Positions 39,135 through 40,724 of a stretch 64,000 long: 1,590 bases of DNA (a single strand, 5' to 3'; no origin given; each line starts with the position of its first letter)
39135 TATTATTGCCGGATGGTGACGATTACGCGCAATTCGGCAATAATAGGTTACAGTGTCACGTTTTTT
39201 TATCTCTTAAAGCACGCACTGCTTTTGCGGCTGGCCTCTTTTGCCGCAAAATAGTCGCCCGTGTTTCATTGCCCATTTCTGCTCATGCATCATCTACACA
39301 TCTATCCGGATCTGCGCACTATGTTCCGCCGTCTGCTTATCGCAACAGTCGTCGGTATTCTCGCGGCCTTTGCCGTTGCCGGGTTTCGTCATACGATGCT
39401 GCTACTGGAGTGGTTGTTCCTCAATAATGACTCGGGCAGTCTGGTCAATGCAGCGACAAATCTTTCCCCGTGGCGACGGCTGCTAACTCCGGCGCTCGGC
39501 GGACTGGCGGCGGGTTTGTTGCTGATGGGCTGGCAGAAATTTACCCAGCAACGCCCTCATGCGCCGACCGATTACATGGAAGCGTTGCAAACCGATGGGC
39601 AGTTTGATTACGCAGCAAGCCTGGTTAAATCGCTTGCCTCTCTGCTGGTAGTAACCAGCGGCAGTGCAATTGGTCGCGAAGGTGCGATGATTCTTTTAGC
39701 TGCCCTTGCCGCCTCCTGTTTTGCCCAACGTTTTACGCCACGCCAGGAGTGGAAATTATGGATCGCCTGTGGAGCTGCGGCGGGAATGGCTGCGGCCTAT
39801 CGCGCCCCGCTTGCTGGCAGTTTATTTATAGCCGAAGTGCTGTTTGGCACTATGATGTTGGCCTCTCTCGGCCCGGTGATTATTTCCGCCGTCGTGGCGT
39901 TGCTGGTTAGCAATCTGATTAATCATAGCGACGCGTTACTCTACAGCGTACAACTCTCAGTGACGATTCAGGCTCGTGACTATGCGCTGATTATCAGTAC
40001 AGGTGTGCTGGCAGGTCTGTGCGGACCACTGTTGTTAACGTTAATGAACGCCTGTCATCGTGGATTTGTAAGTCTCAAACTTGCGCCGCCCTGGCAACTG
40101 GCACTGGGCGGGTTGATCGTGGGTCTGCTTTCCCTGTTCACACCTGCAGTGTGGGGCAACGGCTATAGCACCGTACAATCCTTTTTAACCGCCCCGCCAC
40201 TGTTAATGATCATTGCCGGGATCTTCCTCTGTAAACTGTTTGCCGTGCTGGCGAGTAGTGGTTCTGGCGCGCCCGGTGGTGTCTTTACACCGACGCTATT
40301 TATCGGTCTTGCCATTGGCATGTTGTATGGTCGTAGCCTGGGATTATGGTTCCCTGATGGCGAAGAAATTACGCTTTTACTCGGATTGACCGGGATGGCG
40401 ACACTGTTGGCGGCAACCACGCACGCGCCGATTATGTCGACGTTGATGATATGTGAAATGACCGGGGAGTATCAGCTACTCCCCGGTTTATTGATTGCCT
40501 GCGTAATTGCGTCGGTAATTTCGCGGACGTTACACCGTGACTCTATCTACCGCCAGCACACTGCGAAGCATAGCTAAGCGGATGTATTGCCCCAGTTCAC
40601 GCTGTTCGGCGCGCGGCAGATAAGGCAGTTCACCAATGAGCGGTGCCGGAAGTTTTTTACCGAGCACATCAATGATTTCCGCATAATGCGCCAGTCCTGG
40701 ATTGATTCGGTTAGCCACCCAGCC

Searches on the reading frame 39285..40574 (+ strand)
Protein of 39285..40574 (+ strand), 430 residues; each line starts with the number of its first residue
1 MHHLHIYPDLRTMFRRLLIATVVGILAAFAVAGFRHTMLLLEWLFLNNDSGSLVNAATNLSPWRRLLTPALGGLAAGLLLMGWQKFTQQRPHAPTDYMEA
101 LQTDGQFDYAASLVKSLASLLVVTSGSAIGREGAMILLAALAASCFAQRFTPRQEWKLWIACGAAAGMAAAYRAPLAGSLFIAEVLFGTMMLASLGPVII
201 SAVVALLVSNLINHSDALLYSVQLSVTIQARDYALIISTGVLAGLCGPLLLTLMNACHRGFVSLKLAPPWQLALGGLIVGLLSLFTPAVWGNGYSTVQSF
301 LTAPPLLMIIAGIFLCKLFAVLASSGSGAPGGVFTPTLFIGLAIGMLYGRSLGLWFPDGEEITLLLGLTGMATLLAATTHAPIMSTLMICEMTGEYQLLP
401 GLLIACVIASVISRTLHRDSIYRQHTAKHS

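Call 46: find_homologous_proteins(query=window:39285-40574:+, max_evalue=1e-50)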
Query window:39285-40574:+ (430 aa): 4169 proteins with E <= 1e-50 among 8000 candidates; the best 120 are listed.
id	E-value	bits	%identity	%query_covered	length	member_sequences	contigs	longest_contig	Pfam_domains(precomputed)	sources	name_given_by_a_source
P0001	4.0e-278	941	93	100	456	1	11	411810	PF00654.26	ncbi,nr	ncbi:voltage-gated ClC-type chloride channel ClcB [Escherichia coli]|nr:voltage-gated ClC-type chlor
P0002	2.0e-275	932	94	100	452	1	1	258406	PF00654.26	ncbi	ncbi:TPA: voltage-gated ClC-type chloride channel ClcB [Escherichia coli]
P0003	3.0e-271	918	99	100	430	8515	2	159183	PF00654.26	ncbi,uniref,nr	ncbi:voltage-gated ClC-type chloride channel ClcB [Escherichia coli]|uniref:voltage-gated ClC-type c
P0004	5.7e-268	907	93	97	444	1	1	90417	PF00654.26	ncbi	-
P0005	7.0e-267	903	98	99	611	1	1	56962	PF00654.26,PF01791.16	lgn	-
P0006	6.5e-265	897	96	100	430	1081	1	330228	PF00654.26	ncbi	ncbi:voltage-gated ClC-type chloride channel ClcB [Escherichia coli]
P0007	1.6e-248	843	93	100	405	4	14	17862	PF00654.26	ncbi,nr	ncbi:TPA: voltage-gated ClC-type chloride channel ClcB [Shigella flexneri]|nr:voltage-gated ClC-type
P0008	7.0e-246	834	93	100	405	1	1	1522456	PF00654.26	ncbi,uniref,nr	ncbi:voltage-gated ClC-type chloride channel ClcB [Escherichia coli]|uniref:voltage-gated ClC-type c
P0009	1.8e-245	833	93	100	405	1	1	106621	PF00654.26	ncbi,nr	ncbi:TPA: voltage-gated ClC-type chloride channel ClcB [Escherichia coli]|nr:voltage-gated ClC-type 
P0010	1.8e-245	833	93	100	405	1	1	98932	PF00654.26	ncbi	ncbi:TPA: voltage-gated ClC-type chloride channel ClcB [Escherichia coli]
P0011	3.5e-245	832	93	100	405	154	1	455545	PF00654.26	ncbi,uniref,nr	ncbi:voltage-gated ClC-type chloride channel ClcB [Escherichia coli]|uniref:voltage-gated ClC-type c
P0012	2.7e-244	829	92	100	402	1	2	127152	PF00654.26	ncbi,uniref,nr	ncbi:voltage-gated ClC-type chloride channel ClcB [Escherichia coli]|uniref:voltage-gated ClC-type c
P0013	1.5e-240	817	91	100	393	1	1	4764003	PF00654.26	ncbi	ncbi:voltage-gated ClC-type chloride channel ClcB [Escherichia coli]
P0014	6.0e-240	815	94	97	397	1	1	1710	PF00654.26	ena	-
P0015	4.1e-239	812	94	97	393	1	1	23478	PF00654.26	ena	-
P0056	6.9e-216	736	79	100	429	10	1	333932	PF00654.26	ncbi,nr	ncbi:voltage-gated ClC-type chloride channel ClcB [Salmonella enterica]|nr:voltage-gated ClC-type ch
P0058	5.2e-212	723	77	100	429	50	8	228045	PF00654.26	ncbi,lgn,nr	ncbi:voltage-gated ClC-type chloride channel ClcB [Citrobacter sedlakii]|nr:voltage-gated ClC-type c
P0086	1.2e-202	692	76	100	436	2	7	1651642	PF00654.26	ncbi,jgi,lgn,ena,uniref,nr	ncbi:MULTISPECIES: voltage-gated ClC-type chloride channel ClcB [Enterobacter]|uniref:voltage-gated 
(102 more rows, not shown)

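Call 47: find_encoding_contigs(protein=P0056, flank=6000, max_places=1)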
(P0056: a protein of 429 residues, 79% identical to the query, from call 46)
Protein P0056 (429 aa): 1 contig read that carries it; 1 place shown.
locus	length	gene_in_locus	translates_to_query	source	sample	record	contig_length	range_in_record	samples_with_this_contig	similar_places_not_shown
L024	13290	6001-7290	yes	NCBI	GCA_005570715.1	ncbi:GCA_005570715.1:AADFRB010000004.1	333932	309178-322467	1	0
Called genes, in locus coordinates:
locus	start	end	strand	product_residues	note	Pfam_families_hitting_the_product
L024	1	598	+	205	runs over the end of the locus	PF12797:Fer4_2 (weak), PF13237:Fer4_10 (faint), PF13247:Fer4_11, PF12838:Fer4_7 (weak), PF13187:Fer4_9 (weak), PF12797:Fer4_2 (weak), PF00037:Fer4 (weak), PF12837:Fer4_6 (weak)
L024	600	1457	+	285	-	PF04976:DmsC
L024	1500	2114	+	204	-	PF02613:Nitrate_red_del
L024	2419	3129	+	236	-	PF00528:BPD_transp_1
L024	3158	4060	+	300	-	PF04069:OpuAC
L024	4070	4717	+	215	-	PF00528:BPD_transp_1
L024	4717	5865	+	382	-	PF00005:ABC_tran, PF00571:CBS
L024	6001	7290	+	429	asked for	PF00654:Voltage_CLC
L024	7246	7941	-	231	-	PF01656:CbiA, PF13500:AAA_26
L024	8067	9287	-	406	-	PF00480:ROK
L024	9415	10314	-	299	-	PF00126:HTH_1, PF03466:LysR_substrate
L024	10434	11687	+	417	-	PF00083:Sugar_tr, PF07690:MFS_1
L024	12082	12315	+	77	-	-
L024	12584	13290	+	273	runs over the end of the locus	PF00089:Trypsin, PF13365:Trypsin_2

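Call 48: find_encoding_contigs(protein=P0086, flank=6000, max_places=1)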
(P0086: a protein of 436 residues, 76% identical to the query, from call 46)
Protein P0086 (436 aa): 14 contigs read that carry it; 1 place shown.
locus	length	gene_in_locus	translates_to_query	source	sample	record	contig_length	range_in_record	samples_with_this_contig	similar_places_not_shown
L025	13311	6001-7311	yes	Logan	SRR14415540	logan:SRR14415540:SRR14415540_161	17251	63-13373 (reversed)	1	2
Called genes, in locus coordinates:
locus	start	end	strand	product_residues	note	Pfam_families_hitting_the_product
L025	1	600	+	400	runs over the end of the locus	PF07690:MFS_1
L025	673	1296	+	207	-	PF02798:GST_N, PF13417:GST_N_3, PF13409:GST_N_2, PF00043:GST_C (weak), PF13410:GST_C_2 (weak)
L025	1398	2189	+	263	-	PF06912:DUF1275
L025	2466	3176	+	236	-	PF00528:BPD_transp_1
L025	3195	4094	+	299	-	PF04069:OpuAC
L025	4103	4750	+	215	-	PF00528:BPD_transp_1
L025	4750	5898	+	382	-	PF00005:ABC_tran, PF13304:AAA_21 (faint), PF00571:CBS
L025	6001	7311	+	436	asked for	PF00654:Voltage_CLC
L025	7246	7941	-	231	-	PF01656:CbiA, PF13500:AAA_26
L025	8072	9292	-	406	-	PF00480:ROK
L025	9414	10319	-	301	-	PF00126:HTH_1, PF03466:LysR_substrate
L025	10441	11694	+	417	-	PF00083:Sugar_tr, PF07690:MFS_1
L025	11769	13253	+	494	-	PF02074:Peptidase_M32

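Call 49: find_encoding_contigs(protein=P0058, flank=6000, max_places=1)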
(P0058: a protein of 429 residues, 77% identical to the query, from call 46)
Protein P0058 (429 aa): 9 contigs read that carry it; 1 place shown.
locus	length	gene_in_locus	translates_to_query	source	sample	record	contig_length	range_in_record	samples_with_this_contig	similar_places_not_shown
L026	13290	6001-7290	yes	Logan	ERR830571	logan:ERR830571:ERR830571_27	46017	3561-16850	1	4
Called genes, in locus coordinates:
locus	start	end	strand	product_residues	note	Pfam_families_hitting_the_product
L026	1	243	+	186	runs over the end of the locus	PF13302:Acetyltransf_3, PF13523:Acetyltransf_8 (weak), PF00583:Acetyltransf_1, PF13673:Acetyltransf_10 (weak), PF13508:Acetyltransf_7, PF08445:FR47 (weak)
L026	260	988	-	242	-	PF06788:UPF0257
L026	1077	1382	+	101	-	PF06649:DUF1161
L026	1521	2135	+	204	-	PF02613:Nitrate_red_del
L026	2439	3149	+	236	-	PF00528:BPD_transp_1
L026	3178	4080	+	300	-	PF04069:OpuAC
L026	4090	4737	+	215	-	PF00528:BPD_transp_1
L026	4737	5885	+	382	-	PF00005:ABC_tran, PF00571:CBS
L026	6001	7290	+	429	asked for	PF00654:Voltage_CLC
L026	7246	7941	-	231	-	PF01656:CbiA, PF13500:AAA_26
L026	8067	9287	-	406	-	PF00480:ROK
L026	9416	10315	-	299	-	PF00126:HTH_1, PF03466:LysR_substrate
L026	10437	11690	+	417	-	PF00083:Sugar_tr, PF07690:MFS_1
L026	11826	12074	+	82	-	-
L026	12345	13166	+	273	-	PF00089:Trypsin, PF13365:Trypsin_2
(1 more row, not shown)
